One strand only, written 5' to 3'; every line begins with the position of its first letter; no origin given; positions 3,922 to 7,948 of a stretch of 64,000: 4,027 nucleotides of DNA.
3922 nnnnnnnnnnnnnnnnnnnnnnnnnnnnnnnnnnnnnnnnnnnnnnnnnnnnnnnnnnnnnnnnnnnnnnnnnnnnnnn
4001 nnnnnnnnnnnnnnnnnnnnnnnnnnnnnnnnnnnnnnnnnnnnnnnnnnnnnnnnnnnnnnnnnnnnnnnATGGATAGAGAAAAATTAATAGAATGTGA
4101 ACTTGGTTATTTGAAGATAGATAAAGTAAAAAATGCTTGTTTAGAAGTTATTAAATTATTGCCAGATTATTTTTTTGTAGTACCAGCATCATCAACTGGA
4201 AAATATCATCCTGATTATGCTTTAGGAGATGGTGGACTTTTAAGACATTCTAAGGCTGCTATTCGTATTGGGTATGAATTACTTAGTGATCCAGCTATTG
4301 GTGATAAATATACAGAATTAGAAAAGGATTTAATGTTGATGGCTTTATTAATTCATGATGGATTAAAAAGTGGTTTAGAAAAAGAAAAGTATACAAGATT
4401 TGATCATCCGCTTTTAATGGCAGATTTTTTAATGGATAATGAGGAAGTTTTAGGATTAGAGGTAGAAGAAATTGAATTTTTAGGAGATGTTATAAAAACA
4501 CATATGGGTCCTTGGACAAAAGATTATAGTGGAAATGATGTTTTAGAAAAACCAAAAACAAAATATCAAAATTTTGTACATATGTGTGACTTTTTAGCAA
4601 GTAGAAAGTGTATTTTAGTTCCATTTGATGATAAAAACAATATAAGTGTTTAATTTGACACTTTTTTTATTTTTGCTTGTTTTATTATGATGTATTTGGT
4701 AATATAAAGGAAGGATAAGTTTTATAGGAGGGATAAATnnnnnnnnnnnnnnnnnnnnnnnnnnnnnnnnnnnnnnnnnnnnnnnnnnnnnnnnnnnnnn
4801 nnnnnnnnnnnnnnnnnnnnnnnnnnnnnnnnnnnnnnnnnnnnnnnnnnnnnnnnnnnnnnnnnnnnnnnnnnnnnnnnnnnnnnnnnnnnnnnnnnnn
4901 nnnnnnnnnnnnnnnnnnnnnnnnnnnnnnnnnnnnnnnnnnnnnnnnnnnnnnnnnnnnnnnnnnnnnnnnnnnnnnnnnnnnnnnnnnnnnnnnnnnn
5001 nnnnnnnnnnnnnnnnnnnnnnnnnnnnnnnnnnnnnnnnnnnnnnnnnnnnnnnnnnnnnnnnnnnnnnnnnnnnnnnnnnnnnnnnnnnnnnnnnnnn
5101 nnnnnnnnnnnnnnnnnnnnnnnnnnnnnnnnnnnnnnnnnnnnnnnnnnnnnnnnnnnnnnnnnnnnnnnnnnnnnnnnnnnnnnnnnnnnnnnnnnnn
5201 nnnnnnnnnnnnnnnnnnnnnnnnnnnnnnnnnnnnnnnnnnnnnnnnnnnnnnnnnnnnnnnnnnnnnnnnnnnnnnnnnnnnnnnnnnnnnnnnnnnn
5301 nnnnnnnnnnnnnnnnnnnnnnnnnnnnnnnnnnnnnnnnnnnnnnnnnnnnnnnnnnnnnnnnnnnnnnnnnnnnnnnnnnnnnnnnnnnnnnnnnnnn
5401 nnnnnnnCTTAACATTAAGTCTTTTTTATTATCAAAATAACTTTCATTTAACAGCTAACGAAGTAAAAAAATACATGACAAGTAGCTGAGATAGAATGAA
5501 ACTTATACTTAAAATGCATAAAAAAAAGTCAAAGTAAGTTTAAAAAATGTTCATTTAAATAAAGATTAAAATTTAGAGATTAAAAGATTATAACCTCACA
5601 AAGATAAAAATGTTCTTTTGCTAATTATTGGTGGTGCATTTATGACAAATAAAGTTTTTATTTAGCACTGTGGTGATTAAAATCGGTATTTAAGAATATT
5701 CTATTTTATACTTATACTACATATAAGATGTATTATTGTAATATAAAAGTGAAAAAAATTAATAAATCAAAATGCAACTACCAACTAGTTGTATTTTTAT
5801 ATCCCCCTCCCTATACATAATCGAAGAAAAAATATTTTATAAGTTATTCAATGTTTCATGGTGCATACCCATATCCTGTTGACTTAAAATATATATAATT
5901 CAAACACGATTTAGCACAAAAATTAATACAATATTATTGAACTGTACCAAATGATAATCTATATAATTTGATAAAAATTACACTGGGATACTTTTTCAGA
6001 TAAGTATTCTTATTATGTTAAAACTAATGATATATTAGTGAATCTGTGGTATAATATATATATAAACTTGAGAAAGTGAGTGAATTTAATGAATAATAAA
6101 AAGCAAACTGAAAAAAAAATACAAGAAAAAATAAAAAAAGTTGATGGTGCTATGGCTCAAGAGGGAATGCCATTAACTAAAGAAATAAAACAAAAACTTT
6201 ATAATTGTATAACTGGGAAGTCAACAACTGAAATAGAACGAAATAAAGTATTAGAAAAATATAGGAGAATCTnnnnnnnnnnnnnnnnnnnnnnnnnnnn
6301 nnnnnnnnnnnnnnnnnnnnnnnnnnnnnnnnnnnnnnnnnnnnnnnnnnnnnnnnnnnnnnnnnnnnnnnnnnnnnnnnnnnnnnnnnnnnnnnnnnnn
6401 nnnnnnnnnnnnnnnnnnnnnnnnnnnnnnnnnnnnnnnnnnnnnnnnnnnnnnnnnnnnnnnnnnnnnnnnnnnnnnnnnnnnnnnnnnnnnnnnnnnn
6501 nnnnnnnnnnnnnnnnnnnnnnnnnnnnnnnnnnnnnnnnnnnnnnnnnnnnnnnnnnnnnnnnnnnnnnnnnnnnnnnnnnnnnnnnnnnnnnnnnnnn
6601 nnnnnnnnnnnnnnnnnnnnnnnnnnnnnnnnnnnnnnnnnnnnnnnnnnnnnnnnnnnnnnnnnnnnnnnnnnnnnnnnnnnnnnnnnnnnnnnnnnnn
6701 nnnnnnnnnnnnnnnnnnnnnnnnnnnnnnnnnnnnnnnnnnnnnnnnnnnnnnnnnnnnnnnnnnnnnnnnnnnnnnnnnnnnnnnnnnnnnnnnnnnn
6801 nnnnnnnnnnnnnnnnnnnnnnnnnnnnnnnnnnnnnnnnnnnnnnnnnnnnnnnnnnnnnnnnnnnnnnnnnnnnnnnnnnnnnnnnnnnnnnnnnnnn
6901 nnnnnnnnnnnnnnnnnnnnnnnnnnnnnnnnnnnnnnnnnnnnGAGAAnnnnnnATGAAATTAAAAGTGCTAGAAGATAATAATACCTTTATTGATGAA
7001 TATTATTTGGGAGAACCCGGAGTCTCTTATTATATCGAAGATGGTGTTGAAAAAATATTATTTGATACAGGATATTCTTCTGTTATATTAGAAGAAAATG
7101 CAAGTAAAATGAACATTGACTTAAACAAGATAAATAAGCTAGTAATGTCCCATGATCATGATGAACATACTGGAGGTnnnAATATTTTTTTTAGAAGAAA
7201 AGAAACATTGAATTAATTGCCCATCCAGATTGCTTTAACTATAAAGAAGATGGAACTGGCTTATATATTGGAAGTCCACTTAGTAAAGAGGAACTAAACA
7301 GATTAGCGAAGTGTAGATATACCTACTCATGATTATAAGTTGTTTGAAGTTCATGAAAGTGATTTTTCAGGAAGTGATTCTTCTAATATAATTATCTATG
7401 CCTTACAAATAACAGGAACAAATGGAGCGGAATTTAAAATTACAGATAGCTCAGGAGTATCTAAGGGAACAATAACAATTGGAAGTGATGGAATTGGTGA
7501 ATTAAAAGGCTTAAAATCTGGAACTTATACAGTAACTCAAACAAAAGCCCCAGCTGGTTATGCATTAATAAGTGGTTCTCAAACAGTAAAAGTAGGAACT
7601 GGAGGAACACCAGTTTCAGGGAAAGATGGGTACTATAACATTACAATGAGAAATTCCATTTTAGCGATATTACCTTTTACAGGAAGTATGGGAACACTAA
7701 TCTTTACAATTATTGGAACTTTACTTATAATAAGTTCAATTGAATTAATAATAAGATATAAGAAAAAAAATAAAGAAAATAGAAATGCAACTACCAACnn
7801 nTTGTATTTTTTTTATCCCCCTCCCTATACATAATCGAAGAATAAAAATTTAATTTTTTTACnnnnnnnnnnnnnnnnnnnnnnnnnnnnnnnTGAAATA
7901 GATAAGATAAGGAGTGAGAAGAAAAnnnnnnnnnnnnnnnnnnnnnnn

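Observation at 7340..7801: Promoterless 3' adhesin cassette with mosaic ancestry: possible silent donor for gene conversion (antigenic variation)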

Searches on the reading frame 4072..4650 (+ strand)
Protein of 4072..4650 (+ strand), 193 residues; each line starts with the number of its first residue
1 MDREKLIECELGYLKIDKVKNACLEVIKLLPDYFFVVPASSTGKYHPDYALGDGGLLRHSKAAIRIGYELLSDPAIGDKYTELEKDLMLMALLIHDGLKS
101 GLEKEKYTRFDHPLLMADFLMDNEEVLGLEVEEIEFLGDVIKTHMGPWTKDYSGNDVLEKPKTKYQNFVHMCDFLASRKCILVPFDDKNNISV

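Call 11: search_protein_families(library=pfam, proteins=[window:4072-4650:+], max_evalue=0.01)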
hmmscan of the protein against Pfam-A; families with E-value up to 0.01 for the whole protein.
window:4072-4650:+ (193 aa): 1 family
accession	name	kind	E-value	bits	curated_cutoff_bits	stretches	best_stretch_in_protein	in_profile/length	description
PF01966.28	HD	-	0.0025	18.5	22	1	57-169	2-107/116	HD domain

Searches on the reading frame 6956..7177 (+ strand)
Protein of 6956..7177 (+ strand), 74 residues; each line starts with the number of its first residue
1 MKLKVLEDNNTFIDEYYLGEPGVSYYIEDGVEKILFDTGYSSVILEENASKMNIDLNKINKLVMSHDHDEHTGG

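Call 49: search_protein_representatives(protein=window:6956-7177:+)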
Query: 74 residues. Proteins with E-value up to 0.001 (for the whole library): 2533; up to 1e-10: 208; up to 1e-30: 0. The best 150 are listed.
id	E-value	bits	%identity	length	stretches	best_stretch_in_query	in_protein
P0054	6.9e-27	108.7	73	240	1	1-74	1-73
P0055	3.4e-24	100.1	68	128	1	2-74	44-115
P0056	6.8e-24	99.2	57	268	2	1-74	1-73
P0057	9.4e-24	98.7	68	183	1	1-74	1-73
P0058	1.3e-23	98.3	75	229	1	1-68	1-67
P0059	2.6e-22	94.2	63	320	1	1-74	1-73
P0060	5.8e-22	93.1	67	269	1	1-74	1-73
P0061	7.3e-22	92.8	66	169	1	1-74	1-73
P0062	8.0e-22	92.6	56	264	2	1-74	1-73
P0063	1.0e-21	92.3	66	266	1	1-74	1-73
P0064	1.0e-21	92.3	62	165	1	1-74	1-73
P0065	1.3e-21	92.0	66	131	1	1-74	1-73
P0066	1.3e-21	91.9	60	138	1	1-74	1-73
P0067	1.5e-21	91.8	62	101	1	1-74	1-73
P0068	1.5e-21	91.8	62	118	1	1-74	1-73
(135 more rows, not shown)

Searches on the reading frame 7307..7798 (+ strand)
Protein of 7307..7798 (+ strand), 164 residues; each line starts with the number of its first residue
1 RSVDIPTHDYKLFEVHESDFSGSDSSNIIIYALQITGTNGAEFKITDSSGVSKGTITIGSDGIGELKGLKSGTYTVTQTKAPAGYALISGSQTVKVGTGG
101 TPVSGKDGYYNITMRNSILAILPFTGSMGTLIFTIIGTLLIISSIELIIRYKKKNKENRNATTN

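Call 11: search_protein_families(library=pfam, proteins=[window:7307-7798:+], max_evalue=0.01)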
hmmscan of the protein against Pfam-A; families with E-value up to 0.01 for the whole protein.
window:7307-7798:+ (164 aa): 3 families
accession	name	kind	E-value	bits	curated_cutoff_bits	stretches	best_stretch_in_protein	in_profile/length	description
PF17802.7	SpaA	-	8.2e-12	45.6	23.1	1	39-100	17-80/91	Prealbumin-like fold domain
PF17210.9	SdrD_B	-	0.0021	18.7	29.7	1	36-88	22-73/112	SdrD B-like domain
PF00746.26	Gram_pos_anchor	-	0.0051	17.2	20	1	122-157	9-42/43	LPXTG cell wall anchor motif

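Call 12: search_protein_families(library=ncbifam, proteins=[window:7307-7798:+], max_evalue=0.01)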
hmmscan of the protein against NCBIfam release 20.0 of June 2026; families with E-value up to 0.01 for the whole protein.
window:7307-7798:+ (164 aa): 2 families
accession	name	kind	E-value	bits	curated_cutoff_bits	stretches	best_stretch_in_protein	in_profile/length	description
NF033902.0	iso_D2_wall_anc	subfamily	1.3e-14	53.9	95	1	49-150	436-538/540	SpaH/EbpB family LPXTG-anchored major pilin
NF033396.0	pilus_ancill_1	equivalog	0.00011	20.8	600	1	39-108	282-350/737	pilus ancillary protein 1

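Call 28: find_homologous_proteins(query=window:7307-7798:+)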
Query window:7307-7798:+ (164 aa): 1 proteins with E <= 0.001 among 83 candidates.
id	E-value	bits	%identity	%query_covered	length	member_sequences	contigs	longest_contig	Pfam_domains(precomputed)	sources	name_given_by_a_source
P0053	1.5e-88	312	99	93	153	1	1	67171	PF17802.8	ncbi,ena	-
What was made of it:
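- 7307..7801 (+): 5'-truncated remnant ('cassette', paralogue C) of an LPXTG backbone-pilin-like gene. It holds 29 codons of inter-domain linker, the C-terminal SpaA/CnaB-type domain, LPFTG, a hydrophobic segment, a charged tail and the stop codon. The frame is open from the TAG at 7304-7306. It is annotated as a 153-aa ORF, P0053, in public records (call 28).
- Tried and rejected: A search with the cassette protein alone returned only itself (call 28).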

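Call 37: find_encoding_contigs(protein=P0053, flank=10000, max_places=10)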
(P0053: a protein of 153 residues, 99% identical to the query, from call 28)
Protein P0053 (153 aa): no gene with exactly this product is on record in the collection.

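Call 75: find_homologous_proteins(query=A3, max_evalue=0.00001)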
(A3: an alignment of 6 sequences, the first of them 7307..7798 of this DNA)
Query A3 (6 sequences) (164 aa, profile of the alignment): 34 proteins with E <= 0.00001 among 8000 candidates.
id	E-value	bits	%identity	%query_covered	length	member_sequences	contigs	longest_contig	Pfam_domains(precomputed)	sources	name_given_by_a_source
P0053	1.7e-82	293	99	93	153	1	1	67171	PF17802.8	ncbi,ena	-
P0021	3.0e-49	185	62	59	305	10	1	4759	PF17802.8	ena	-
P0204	1.9e-31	127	63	54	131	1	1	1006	PF17802.8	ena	-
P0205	7.1e-18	83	39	72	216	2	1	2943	PF17802.8,PF00746.27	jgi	-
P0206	6.6e-15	73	38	54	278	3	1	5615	PF17802.8,PF13620.13,PF17210.10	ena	-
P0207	1.6e-13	68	35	51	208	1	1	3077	PF17802.8,PF00746.27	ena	-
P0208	1.8e-13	68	39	51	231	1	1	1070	PF17802.8,PF13620.13,PF00746.27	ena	-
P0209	3.0e-11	61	45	34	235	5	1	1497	PF17802.8,PF13620.13,PF17210.10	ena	-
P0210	1.4e-10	59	39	55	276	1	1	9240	PF17802.8,PF00746.27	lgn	-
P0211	2.0e-10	58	40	55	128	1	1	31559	PF17802.8,PF00746.27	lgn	-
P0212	3.4e-10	58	35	52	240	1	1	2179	PF11974.15,PF17802.8,PF13620.13,PF17210.10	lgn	-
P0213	6.5e-10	57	34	67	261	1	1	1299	PF17802.8,PF00746.27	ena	-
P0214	7.7e-10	57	35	85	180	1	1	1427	PF13817.12,PF17802.8,PF00746.27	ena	-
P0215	1.2e-9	56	33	70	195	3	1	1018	PF17802.8,PF00746.27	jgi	jgi:LPXTG-motif cell wall-anchored protein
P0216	2.4e-9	55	50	29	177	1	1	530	PF17802.8,PF13620.13,PF17210.10,PF19403.6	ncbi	ncbi:collagen binding domain-containing protein, partial [Paenibacillus sp. FSL H8-0259]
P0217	1.6e-8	52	35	63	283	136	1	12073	PF17802.8,PF00746.27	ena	-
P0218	2.4e-8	52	33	57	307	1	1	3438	PF17802.8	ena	-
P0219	3.3e-8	51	45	29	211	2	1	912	PF17802.8,PF17210.10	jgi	-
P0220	3.9e-8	51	47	29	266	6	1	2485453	PF23623.2,PF17802.8,PF13620.13,PF17210.10,PF19403.6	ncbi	-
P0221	1.0e-7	50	39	54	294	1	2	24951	PF24547.2,PF17802.8,PF13620.13,PF17210.10,PF16555.12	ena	-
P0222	1.3e-7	49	31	80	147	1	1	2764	PF17802.8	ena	-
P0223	1.7e-7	49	32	80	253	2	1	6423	PF11974.15,PF24547.2,PF17802.8,PF13620.13,PF17210.10,PF16555.12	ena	-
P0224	3.2e-7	48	29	77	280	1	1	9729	PF11974.15,PF17802.8,PF13620.13,PF17210.10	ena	-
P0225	3.2e-7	48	60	15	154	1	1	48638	PF17802.8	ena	-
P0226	3.7e-7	48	55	18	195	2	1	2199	PF17802.8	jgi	jgi:uncharacterized surface anchored protein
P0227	4.9e-7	47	34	65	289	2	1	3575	PF24547.2,PF17802.8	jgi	jgi:uncharacterized surface anchored protein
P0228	6.2e-7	47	32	71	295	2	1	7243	PF16569.12,PF17802.8,PF13620.13,PF17998.8,PF17210.10,PF00746.27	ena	-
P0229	7.5e-7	47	41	51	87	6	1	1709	PF17802.8,PF00746.27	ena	-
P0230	1.5e-6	46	29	66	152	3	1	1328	PF17802.8,PF00746.27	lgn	-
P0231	1.7e-6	46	26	71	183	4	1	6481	PF17802.8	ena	-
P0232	4.6e-6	44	52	29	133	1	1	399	PF17802.8,PF17210.10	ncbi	ncbi:SpaA isopeptide-forming pilin-related protein, partial [Paenibacillus sp. FSL H8-0259]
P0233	6.6e-6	44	41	54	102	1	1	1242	PF17802.8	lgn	-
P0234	6.9e-6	44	31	97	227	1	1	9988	PF17802.8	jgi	-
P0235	7.4e-6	44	43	28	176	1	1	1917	PF17802.8,PF13620.13,PF17210.10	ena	-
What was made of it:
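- On Silent-cassette antigenic variation system (pilE/pilS type): Protein searches find no other close short copies (calls 28, 75).
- No other close short ORFs of this kind in 5.8 billion proteins (calls 28, 75).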
